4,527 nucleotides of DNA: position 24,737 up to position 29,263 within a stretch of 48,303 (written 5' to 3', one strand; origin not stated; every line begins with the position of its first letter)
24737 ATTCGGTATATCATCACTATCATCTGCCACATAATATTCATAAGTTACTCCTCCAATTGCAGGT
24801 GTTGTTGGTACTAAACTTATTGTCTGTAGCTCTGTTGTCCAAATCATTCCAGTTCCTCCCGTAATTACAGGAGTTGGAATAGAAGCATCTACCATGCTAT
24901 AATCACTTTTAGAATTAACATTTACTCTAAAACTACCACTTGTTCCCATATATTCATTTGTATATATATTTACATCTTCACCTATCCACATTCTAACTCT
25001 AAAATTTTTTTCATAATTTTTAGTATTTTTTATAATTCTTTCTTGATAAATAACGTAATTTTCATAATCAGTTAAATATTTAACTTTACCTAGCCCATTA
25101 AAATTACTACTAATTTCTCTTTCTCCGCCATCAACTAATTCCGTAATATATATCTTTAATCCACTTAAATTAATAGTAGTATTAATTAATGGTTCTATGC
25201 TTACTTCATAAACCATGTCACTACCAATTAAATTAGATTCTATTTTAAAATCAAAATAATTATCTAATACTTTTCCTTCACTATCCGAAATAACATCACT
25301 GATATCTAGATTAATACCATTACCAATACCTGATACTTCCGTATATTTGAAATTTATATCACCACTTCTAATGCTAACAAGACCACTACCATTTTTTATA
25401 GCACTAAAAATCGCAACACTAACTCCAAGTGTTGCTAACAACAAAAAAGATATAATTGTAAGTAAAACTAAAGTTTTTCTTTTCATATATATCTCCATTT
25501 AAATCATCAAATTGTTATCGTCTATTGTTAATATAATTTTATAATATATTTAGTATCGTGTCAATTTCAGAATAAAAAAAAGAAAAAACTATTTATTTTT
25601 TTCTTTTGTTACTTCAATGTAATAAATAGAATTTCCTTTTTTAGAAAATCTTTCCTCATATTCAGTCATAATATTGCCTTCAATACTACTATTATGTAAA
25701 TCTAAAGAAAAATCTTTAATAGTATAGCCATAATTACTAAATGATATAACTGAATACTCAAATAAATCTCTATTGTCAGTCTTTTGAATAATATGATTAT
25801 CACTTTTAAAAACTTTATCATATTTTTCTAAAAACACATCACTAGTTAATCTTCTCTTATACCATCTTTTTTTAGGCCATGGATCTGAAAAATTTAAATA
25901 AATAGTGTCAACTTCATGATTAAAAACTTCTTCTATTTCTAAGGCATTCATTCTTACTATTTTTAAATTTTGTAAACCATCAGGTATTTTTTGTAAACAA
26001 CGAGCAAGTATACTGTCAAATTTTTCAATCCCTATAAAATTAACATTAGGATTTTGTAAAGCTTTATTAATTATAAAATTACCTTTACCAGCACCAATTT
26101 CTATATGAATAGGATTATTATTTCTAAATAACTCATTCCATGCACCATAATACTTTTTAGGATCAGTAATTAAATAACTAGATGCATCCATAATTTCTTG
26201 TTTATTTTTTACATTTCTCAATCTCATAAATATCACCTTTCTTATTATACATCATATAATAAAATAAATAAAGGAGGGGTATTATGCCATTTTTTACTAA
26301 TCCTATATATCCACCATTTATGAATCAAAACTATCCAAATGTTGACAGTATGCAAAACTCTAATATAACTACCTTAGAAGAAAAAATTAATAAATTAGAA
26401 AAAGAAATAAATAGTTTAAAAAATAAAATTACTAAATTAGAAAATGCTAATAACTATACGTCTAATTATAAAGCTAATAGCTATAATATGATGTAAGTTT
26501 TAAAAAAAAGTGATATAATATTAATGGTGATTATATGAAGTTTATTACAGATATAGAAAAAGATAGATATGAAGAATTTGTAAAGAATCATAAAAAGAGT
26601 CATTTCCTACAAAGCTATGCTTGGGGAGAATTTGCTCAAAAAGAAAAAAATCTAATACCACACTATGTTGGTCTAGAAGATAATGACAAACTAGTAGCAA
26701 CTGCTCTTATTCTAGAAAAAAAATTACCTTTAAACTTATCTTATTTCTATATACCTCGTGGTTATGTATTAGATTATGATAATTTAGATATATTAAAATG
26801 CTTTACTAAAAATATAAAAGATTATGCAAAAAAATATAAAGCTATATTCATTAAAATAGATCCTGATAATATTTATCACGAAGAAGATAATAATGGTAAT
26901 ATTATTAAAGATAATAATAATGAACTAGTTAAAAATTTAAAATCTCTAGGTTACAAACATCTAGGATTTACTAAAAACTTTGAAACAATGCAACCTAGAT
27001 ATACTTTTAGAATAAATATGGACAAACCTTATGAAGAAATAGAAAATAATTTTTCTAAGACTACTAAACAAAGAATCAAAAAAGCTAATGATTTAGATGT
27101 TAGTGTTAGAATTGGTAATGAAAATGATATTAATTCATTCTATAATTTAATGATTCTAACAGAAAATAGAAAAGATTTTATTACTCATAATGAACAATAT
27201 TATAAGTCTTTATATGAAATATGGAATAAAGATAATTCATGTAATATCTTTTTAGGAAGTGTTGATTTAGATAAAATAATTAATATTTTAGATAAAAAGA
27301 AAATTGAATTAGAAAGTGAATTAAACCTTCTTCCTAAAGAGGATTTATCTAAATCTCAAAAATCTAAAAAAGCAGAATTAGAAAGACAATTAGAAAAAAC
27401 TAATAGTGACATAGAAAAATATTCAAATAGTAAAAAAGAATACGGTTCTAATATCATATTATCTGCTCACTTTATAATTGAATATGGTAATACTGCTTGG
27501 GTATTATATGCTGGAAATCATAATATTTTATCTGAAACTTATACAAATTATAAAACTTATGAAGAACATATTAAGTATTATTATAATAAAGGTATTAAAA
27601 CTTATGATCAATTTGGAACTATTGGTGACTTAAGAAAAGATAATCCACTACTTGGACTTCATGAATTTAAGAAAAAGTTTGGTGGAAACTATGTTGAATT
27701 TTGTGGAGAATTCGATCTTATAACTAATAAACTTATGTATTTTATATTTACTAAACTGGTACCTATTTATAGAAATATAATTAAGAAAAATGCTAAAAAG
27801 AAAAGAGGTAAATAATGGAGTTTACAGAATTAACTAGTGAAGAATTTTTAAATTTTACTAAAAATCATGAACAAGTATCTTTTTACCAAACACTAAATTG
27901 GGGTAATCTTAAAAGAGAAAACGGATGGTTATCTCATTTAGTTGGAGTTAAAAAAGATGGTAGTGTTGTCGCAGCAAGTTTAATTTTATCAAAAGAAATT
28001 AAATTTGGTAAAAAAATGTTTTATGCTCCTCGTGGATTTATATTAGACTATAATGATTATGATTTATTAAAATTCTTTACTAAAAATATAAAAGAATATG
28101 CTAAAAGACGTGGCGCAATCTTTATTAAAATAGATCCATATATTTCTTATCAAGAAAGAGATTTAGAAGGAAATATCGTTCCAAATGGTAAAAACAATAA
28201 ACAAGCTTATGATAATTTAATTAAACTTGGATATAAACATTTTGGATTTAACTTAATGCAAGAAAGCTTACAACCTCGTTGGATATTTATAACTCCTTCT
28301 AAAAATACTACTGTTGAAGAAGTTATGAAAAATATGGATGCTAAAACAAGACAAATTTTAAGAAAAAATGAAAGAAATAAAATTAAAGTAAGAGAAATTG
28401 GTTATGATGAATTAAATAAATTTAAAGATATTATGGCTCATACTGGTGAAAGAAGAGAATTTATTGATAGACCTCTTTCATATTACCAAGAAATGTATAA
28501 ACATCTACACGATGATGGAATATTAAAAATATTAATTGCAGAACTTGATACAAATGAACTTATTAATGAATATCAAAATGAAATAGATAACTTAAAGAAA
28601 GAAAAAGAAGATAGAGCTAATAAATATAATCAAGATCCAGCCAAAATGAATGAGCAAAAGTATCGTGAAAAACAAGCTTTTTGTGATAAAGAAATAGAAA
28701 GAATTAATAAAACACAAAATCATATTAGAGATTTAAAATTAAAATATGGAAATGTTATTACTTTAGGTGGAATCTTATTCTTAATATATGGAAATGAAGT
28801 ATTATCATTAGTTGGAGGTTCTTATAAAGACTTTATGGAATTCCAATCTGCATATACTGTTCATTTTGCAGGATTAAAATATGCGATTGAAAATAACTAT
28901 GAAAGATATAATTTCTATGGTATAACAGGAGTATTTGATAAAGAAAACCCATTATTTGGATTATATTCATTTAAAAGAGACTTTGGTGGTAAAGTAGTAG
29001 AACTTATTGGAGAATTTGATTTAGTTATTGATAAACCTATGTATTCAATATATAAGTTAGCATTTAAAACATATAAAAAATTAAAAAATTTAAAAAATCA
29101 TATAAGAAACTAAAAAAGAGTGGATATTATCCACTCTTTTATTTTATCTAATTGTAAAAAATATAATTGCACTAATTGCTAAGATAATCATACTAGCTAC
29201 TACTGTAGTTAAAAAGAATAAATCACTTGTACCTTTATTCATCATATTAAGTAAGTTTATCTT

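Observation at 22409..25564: Locus A: a three-gene secreted-protein operon in which two tandem genes share a ~600-nt constant 5' module that carries a fossil of the upstream gene's 3' end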

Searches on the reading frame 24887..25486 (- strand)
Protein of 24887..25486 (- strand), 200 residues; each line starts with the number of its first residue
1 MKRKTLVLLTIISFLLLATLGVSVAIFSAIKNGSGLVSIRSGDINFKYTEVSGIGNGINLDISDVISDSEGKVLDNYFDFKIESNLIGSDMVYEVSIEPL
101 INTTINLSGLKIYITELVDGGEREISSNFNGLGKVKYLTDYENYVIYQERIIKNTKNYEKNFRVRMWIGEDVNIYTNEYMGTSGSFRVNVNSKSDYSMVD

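Call 81: search_solved_structures(query=A4, max_evalue=10)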
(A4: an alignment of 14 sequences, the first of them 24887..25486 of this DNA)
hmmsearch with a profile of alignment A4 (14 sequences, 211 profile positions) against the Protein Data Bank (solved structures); distinct sequences matched with E-value up to 10: 1.
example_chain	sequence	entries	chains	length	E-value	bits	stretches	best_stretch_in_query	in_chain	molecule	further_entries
4hz5_A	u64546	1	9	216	0.23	14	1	70-128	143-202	DNA topoisomerase IV, B subunit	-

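Call 82: search_protein_families(library=ncbifam, alignment_id=A4, max_evalue=1)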
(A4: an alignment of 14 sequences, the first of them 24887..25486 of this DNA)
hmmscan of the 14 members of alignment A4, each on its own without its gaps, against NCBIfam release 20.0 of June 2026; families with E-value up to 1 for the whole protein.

A. member 1, window:24887-25486:- (200 aa): 0 families

B. families by the number of members that match (of 14 scanned): 8 families
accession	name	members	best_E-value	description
TIGR04315.1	octaheme_Shew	5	0.11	tetrathionate reductase family octaheme c-type cytochrome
TIGR03406.1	FeS_long_SufT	2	0.038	putative Fe-S cluster assembly protein SufT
NF045849.1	ICE_MMCAP2_0565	1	0.022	Mbov_0395 family pilin-like conjugal transfer protein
NF005826.1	PRK07718.1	1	0.059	flagellar basal body-associated protein FliL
NF046005.2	near_gluc_PtsG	1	0.059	MPN207a family PTS transporter accessory protein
NF033772.1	pheromone_VP1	1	0.1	peptide pheromone VP1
NF033218.1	anchor_AmaP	1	0.15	alkaline shock response membrane anchor protein AmaP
NF045931.1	LP_sig_MAG6090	1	0.59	lipoprotein, MAG6090 family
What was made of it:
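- Closest known: Flg_new. Different: The N-terminal 200-aa domain matches no known family (calls 81, 82).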

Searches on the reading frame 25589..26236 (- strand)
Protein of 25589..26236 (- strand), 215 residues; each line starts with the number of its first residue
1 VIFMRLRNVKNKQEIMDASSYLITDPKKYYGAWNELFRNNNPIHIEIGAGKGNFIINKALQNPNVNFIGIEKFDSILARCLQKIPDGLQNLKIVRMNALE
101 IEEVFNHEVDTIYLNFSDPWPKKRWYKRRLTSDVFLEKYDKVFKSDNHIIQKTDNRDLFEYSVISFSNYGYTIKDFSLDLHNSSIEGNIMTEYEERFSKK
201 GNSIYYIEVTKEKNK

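Call 6: search_protein_families(library=pfam, proteins=[window:25589-26236:-], max_evalue=0.1)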
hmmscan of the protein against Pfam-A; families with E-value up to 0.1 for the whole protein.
window:25589-26236:- (215 aa): 4 families
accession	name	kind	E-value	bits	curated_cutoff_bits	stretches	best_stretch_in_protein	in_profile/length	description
PF02390.23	Methyltransf_4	-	2.5e-37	128.4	24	1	41-205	2-171/173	Putative methyltransferase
PF24675.1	NpmA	-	5.9e-07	29.4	60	1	33-120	16-106/214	16S rRNA (adenine(1408)-N(1))-methyltransferase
PF08242.18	Methyltransf_12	-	0.00085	20.4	30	1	45-116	1-73/98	Methyltransferase domain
PF13649.12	Methyltransf_25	-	0.023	15.8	27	1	46-116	3-72/97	Methyltransferase domain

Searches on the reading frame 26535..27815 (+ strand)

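Call 15: search_protein_families(library=pfam, proteins=[window:26535-27815:+], max_evalue=0.001)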
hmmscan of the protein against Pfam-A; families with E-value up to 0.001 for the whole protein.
window:26535-27815:+ (426 aa): 2 families
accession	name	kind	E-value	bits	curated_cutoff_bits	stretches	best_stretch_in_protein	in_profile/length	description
PF02388.22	FemAB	-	2.3e-85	287.3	24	1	7-405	1-401/406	FemAB family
PF13864.11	Enkurin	-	3.8e-05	24.5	23.6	1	213-300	11-92/92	Calmodulin-binding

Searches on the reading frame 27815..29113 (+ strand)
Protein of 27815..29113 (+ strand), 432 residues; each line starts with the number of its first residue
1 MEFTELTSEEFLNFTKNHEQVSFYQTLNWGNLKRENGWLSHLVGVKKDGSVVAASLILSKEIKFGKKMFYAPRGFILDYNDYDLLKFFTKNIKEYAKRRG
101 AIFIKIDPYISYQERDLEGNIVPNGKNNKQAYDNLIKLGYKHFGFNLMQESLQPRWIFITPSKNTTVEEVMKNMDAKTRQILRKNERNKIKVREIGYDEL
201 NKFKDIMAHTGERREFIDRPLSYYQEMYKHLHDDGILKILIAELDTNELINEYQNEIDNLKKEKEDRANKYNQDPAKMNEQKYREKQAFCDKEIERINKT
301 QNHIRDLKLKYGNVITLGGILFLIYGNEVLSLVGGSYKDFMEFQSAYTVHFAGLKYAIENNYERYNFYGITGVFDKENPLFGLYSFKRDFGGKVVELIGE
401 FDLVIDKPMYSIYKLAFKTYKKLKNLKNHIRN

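Call 15: search_protein_families(library=pfam, proteins=[window:27815-29113:+], max_evalue=0.001)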
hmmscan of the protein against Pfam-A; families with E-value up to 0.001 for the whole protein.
window:27815-29113:+ (432 aa): 1 family
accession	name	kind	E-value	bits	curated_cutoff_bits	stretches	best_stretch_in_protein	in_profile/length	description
PF02388.22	FemAB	-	1.3e-108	363.9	24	1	6-416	1-404/406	FemAB family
